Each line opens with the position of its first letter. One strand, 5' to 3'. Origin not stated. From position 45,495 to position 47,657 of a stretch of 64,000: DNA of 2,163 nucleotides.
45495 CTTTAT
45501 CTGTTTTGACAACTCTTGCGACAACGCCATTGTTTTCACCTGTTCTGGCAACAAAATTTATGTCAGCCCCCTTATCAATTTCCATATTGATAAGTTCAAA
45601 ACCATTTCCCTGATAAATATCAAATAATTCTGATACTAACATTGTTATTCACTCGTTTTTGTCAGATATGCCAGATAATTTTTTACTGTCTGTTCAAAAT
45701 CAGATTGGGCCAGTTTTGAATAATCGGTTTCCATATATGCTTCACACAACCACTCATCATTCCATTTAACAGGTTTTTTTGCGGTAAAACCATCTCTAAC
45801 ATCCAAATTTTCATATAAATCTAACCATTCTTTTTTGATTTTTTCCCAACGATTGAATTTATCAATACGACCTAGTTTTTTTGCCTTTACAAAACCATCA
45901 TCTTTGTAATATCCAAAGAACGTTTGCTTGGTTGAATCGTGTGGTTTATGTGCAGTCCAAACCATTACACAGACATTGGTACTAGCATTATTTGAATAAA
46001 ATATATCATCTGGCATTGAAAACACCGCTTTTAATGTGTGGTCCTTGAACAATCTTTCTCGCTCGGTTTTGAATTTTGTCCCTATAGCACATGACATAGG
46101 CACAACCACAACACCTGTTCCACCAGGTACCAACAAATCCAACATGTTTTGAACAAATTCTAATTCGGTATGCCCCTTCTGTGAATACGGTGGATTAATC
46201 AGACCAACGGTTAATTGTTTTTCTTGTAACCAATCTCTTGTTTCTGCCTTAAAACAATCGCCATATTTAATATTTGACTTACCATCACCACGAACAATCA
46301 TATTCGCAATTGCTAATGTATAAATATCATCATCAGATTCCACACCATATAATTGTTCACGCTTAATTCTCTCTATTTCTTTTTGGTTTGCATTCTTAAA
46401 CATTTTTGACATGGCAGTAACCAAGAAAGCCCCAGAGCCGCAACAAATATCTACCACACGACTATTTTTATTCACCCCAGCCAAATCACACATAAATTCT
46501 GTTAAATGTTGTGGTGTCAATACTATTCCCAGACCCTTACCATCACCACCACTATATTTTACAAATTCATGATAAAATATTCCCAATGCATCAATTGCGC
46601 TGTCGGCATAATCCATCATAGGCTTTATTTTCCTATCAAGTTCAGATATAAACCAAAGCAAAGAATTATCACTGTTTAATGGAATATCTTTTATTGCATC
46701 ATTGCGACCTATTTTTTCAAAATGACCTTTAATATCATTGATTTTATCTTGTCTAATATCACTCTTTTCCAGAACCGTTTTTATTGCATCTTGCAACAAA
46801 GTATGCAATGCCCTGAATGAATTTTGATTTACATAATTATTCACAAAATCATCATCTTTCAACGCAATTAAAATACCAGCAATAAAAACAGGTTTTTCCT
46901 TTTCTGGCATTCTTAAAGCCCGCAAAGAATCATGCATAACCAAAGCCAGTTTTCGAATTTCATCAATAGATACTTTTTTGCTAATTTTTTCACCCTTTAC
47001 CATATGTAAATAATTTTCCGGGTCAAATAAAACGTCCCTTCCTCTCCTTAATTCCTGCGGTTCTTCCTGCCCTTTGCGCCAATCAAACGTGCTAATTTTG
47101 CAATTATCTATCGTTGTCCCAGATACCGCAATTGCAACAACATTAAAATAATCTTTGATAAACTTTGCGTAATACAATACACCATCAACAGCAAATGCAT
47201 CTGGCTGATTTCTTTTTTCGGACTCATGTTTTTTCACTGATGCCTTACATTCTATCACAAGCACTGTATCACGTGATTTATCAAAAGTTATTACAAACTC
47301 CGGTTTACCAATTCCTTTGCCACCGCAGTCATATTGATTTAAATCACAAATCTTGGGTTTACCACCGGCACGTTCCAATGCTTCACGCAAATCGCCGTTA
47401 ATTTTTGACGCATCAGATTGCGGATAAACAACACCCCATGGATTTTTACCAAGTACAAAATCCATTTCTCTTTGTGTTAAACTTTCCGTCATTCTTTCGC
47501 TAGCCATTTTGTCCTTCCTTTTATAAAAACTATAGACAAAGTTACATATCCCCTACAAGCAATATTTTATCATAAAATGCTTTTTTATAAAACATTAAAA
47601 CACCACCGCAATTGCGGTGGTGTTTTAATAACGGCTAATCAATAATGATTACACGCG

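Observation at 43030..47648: Type IIB (BcgI-like) restriction-modification module plus hydrolase inserted inside the conserved alpha ribosomal operon, between rpsK and rpoA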

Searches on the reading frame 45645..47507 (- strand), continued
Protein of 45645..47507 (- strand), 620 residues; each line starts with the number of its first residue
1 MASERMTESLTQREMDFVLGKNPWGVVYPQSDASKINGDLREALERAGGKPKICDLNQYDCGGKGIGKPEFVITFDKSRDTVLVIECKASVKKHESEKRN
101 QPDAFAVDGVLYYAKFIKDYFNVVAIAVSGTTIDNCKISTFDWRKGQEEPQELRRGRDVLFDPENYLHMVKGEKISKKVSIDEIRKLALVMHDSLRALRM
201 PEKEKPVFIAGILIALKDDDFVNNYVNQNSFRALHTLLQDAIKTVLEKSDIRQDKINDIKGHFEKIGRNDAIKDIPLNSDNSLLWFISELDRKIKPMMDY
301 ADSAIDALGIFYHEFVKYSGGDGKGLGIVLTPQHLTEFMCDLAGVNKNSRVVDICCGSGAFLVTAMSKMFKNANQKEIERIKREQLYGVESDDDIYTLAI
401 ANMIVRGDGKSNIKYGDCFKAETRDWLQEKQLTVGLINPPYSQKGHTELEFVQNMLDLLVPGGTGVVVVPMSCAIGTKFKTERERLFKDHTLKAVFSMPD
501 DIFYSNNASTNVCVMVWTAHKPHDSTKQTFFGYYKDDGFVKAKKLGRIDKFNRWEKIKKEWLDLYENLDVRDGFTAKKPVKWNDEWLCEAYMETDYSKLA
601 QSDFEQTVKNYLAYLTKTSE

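Call 44: fold_search(model_id=the predicted structure, library=pdb)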
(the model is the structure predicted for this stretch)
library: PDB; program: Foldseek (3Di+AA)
matches with E <= 10: 1088; with E <= 0.001: 196
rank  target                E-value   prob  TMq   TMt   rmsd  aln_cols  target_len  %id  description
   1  2okc_A                1.1e-16  1.00  0.41  0.57   7.9       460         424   19  Crystal structure of Type I restriction enzyme StySJI M protein (NP_813429.1) from Bacteroides thetaiotaomicron VPI-54 (released 2007-01-30)
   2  2okc_B                3.7e-16  1.00  0.41  0.56   7.7       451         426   20  Crystal structure of Type I restriction enzyme StySJI M protein (NP_813429.1) from Bacteroides thetaiotaomicron VPI-54 (released 2007-01-30)
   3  8w2p_A                1.7e-13  1.00  0.33  0.24  19.1       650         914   17  BsaXI-DNA complex I (released 2024-10-30)
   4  2y7c_B                1.1e-12  1.00  0.38  0.43   6.9       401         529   15  Atomic model of the Ocr-bound methylase complex from the Type I restriction-modification enzyme EcoKI (M2S1). Based on (released 2011-02-09)
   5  5ybb_A                1.2e-12  1.00  0.47  0.57  10.6       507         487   15  Structural basis underlying complex assembly andconformational transition of the type I R-M system (released 2017-11-29)
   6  3ufb                  1.4e-12  1.00  0.40  0.49   9.1       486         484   15  Crystal structure of a modification subunit of a putative type I restriction enzyme from Vibrio vulnificus YJ016 (released 2012-11-07)
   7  7vs4_B                1.8e-12  1.00  0.35  0.42  14.8       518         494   15  Crystal structure of PacII_M1M2S-DNA(m6A)-SAH complex (released 2022-11-30)
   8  2ar0_A                2.0e-12  1.00  0.31  0.39  20.2       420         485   14  Crystal structure of Type I restriction enzyme EcoKI M protein (EC 2.1.1.72) (M.EcoKI) (released 2005-08-30)
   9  2ar0_B                2.5e-12  1.00  0.31  0.40  20.2       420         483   14  Crystal structure of Type I restriction enzyme EcoKI M protein (EC 2.1.1.72) (M.EcoKI) (released 2005-08-30)
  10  7vs4_A                2.7e-12  1.00  0.38  0.46  12.8       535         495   14  Crystal structure of PacII_M1M2S-DNA(m6A)-SAH complex (released 2022-11-30)
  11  7vru_B                4.4e-12  1.00  0.38  0.45  13.6       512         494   16  Crystal structure of PacII_M1M2S-DNA-SAH complex (released 2022-11-30)
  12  7vru_A                5.7e-12  1.00  0.40  0.48  10.8       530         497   14  Crystal structure of PacII_M1M2S-DNA-SAH complex (released 2022-11-30)
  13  3lkd_A                5.7e-12  1.00  0.39  0.49   9.8       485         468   19  Crystal Structure of the type I restriction-modification system methyltransferase subunit from Streptococcus thermophi (released 2010-02-09)
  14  8w2q_B                6.0e-12  1.00  0.33  0.24  20.6       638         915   18  BsaXI-DNA complex II (released 2024-10-30)
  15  3khk_B                1.5e-11  1.00  0.38  0.46  11.0       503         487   15  Crystal structure of type-I restriction-modification system methylation subunit (MM_0429) from Methanosarchina mazei. (released 2010-01-19)
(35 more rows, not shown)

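Call 58: search_dna_similar(query=window:45645-47507:-, collection=plasmids, mode=protein, max_rows=12)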
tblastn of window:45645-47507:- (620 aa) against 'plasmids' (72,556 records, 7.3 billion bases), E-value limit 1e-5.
Records with a match: 233; places in all: 244; records where one place covers at least 80% of the query: 25.
Best place of each record, by identity: <60% 233.
By first word of the organism name: Acinetobacter 46; Acetobacter 21; Vibrio 13; Ligilactobacillus 10; Clostridium 6; Pseudoalteromonas 6; Lactiplantibacillus 4; Macrococcoides 4; Nostoc 4; Rhodococcus 4; and 84 more.
By predicted mobility (MOB-suite, as given by PLSDB): non-mobilizable 119; mobilizable 74; conjugative 40.
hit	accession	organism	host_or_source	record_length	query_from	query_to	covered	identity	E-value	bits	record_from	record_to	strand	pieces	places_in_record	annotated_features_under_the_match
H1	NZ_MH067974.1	Arthrobacter sp.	-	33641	1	619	100%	39.1%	2e-120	400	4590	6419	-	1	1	N-6 DNA methylase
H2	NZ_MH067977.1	Arthrobacter sp.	-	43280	61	614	89%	40.3%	3e-113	380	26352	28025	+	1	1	N-6 DNA methylase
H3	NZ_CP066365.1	Pseudarthrobacter defluvii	cell culture,sediment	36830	62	611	89%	40.5%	7e-124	410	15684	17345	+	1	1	N-6 DNA methylase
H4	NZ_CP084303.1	Acinetobacter pseudolwoffii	a feces sample of chicken origin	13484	3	614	99%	36.1%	2e-105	357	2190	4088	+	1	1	N-6 DNA methylase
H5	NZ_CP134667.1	Escherichia coli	Larus michahellis,bacteria,cloaca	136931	69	614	88%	38.2%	4e-107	362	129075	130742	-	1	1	N-6 DNA methylase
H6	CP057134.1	Escherichia coli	culture,Pooled cattle faecal samples ...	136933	69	614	88%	38.2%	4e-107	362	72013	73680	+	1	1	N-6 DNA methylase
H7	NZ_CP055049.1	Escherichia coli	Shek Wu Hui WWTPs_58 WWTPs effluent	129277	69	614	87%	38.3%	6e-91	362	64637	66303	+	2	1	none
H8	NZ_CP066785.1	Alicyclobacillus sp. ALC3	cell culture,acid mine drainage sediment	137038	62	614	89%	37.3%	1e-110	373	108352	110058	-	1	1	N-6 DNA methylase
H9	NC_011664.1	Shewanella baltica OS223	-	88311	99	614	83%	37.9%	2e-96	331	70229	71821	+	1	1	N-6 DNA methylase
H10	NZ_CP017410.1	Lactiplantibacillus plantarum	fermented salami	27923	8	614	98%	31.8%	2e-69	252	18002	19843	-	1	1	N-6 DNA methylase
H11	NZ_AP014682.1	Paucilactobacillus hokkaidonensis JCM 18461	-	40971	8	614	98%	31.8%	7e-70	253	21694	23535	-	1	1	N-6 DNA methylase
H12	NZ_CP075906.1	Clostridium perfringens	Cattle feces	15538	62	614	89%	33.5%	4e-68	248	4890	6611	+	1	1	N-6 DNA methylase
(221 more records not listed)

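Call 64: search_dna_similar(query=window:45645-47507:-, collection=phages, mode=protein, max_rows=8)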
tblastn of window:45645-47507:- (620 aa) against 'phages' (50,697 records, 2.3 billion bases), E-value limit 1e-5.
Records with a match: 60; places in all: 60; records where one place covers at least 80% of the query: 9.
Best place of each record, by identity: <60% 60.
By first word of the organism name: Acinetobacter 34; Staphylococcus 7; Bacteriophage 7; Mycobacterium 5; Mycoplasma 3; Escherichia 1; phage 1; Salmonella 1; Lachnospiraceae 1.
By host as written in the record: Acinetobacter baumannii 17; - 9; Acinetobacter baumannii 703 4; Mycobacterium smegmatis mc2 155 4; Staphylococcus aureus 3; Acinetobacter baumannii 1971 3; Acinetobacter baumannii YMC/09/02/B1251 2; 8325-4 1; and 17 more.
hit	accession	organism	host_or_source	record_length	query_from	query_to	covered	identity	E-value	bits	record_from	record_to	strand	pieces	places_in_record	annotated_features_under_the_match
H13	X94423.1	Staphylococcus phage phi-42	8325-4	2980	66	614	89%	35.0%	7e-75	263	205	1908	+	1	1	hypothetical protein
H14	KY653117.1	Staphylococcus phage IME1323_01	Staphylococcus caprae IME1323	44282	66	614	89%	34.7%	1e-72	260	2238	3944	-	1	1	DNA-methyltransferase subunit M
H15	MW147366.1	Staphylococcus phage B_UFSM4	Staphylococcus aureus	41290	25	614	95%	32.1%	3e-70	253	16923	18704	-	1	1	putative restriction-modification protein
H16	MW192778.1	Staphylococcus phage B_UFSM5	Staphylococcus aureus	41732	25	614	95%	32.1%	3e-70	253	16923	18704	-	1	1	putative restriction-modification protein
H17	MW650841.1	Staphylococcus phage B_UFSM1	Staphylococcus aureus SBP 01/19 Gaivota ...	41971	25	614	95%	32.1%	3e-70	253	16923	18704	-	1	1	putative restriction-modification protein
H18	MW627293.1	Staphylococcus phage B_UFSM3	Staphylococcus aureus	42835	25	614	95%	32.1%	3e-70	253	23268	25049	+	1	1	putative restriction-modification protein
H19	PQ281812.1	Staphylococcus phage phiSabovST1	Staphylococcus aureus 23EV612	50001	25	614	95%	32.1%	3e-70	253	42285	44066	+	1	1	bcgIA protein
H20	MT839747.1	Bacteriophage sp.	human fecal samples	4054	53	614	91%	31.5%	6e-67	243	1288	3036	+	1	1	record has no annotation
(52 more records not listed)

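Call 66: get_annotated_region(hit=H13, flank=2000)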
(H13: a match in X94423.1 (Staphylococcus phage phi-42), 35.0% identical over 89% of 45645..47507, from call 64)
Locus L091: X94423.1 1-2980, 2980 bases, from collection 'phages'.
description: Staphylococcus aureus bacteriophage phi-42 DNA with ORFs (restriction modification system).
organism: Staphylococcus phage phi-42 (NCBI taxid 12412)
taxonomy: Viruses
host: 8325-4; source: -; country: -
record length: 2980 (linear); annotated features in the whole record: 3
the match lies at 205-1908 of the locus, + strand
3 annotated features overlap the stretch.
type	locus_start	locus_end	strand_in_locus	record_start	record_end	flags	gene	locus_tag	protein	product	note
CDS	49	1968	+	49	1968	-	-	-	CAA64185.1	hypothetical protein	ORF; putative start and stop codons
CDS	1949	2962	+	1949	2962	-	-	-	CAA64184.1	hypothetical protein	ORF; putative stop codon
stem_loop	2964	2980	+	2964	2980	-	-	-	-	-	-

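Call 67: get_annotated_region(hit=H19, flank=2500)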
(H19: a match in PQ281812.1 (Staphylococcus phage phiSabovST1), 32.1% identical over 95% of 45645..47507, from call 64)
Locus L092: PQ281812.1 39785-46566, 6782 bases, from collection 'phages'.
description: Staphylococcus phage phiSabovST1, complete genome.
organism: Staphylococcus phage phiSabovST1 (NCBI taxid 3348175)
taxonomy: Viruses; Duplodnaviria; Heunggongvirae; Uroviricota; Caudoviricetes
host: Staphylococcus aureus 23EV612; source: Bos taurus; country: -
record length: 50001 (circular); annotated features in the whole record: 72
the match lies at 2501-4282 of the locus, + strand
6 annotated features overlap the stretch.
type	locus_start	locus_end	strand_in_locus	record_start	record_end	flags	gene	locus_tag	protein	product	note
CDS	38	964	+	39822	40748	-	-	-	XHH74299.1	lukEv protein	-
CDS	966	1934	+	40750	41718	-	-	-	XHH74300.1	lukDv protein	-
CDS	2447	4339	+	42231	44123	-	-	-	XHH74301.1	bcgIA protein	-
CDS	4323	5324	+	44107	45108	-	-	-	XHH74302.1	bcgIB protein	-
CDS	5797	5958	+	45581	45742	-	-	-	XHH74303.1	hypothetical protein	-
CDS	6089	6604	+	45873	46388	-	-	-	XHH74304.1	hypothetical protein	-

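Call 74: find_encoding_contigs(protein=P0012, flank=5000, max_places=4)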
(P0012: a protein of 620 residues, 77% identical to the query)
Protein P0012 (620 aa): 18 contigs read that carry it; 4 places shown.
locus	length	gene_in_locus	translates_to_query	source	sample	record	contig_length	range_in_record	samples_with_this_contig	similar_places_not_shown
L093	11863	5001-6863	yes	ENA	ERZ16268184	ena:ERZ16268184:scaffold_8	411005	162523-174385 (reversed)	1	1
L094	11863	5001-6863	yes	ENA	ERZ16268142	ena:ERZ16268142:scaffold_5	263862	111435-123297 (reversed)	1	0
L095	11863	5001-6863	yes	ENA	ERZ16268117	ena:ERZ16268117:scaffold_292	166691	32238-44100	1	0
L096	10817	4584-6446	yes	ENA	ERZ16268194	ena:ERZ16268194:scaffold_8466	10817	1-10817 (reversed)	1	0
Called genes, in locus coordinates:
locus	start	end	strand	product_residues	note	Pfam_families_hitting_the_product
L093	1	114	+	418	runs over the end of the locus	PF12704:MacB_PCD, PF02687:FtsX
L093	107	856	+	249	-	-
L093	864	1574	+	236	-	PF00005:ABC_tran, PF13304:AAA_21 (faint)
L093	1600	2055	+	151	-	-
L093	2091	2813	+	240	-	-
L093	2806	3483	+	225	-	-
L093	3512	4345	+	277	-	-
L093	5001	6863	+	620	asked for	PF02384:N6_Mtase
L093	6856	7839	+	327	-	PF01420:Methylase_S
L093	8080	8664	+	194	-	PF13302:Acetyltransf_3, PF00583:Acetyltransf_1, PF13420:Acetyltransf_4 (weak)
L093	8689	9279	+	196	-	-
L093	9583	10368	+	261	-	-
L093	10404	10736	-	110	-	PF01638:HxlR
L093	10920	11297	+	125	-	PF01050:MannoseP_isomer (weak), PF07883:Cupin_2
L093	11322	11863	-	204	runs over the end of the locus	PF00588:SpoU_methylase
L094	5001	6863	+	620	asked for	PF02384:N6_Mtase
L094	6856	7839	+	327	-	PF01420:Methylase_S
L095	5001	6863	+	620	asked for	PF02384:N6_Mtase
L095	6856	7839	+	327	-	PF01420:Methylase_S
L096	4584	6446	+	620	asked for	PF02384:N6_Mtase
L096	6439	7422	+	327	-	PF01420:Methylase_S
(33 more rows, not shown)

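Call 75: find_encoding_contigs(protein=P0004, flank=5000, max_places=3)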
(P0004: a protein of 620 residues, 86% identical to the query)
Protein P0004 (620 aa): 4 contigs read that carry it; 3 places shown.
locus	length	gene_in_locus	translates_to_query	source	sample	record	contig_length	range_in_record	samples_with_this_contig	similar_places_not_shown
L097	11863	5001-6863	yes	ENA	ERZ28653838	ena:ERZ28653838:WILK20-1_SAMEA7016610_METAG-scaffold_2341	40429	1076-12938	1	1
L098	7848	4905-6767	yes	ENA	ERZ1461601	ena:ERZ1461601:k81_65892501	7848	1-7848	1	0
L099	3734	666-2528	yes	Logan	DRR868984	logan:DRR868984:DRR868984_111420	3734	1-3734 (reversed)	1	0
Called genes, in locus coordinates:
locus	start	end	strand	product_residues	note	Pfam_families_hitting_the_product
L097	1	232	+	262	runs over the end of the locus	-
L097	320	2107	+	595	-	PF13175:AAA_15, PF13476:AAA_23 (weak), PF13304:AAA_21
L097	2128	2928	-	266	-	PF09509:Hypoth_Ymh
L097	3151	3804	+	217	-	PF18734:HEPN_AbiU2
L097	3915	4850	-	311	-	PF14088:DUF4268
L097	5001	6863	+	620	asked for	PF02384:N6_Mtase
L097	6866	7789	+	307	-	PF01420:Methylase_S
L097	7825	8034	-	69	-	-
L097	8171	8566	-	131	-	-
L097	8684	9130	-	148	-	PF04343:DUF488, PF22751:DUF488-N3a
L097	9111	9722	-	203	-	-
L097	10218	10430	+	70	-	PF12728:HTH_17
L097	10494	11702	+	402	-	PF13356:Arm-DNA-bind_3, PF00589:Phage_integrase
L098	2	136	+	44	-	?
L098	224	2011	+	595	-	PF13175:AAA_15, PF13476:AAA_23 (weak), PF13304:AAA_21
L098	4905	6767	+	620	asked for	PF02384:N6_Mtase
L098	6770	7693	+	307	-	PF01420:Methylase_S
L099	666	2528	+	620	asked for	PF02384:N6_Mtase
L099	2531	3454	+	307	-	PF01420:Methylase_S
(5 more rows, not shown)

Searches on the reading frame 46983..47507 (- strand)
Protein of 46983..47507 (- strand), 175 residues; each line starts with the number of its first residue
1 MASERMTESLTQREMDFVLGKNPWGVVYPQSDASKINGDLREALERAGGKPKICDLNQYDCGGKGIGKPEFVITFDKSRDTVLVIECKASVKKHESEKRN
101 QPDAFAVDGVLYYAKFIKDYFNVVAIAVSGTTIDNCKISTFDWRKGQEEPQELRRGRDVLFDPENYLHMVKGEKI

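Call 49: predict_structure(alignment_id=A4)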
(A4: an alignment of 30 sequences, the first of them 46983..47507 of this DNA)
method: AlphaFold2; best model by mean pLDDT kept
length: 175 residues; sequences in the alignment: 30
mean_pLDDT: 94.9   pTM: 0.91
mean pLDDT of the five models: 94.9, 94.7, 94.7, 94.0, 93.8
residues with pLDDT >= 90: 158; 70-90: 16; 50-70: 1; < 50: 0
segments of 3 or more residues with pLDDT < 50: none
pLDDT, mean of each block of 10 residues (from residue 1): 89 97 97 90 96 95 91 97 98 97 98 98 98 95 94 93 95 86
secondary structure, 60 per line:
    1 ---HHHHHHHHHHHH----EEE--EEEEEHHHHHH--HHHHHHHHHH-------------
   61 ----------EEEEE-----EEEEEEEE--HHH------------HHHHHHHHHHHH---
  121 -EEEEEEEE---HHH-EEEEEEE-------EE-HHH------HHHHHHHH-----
elements in order: H4-15 E20-22 E25-29 H30-35 H38-47 E71-75 E81-88 H106-117 E122-129 E137-143 H163-170
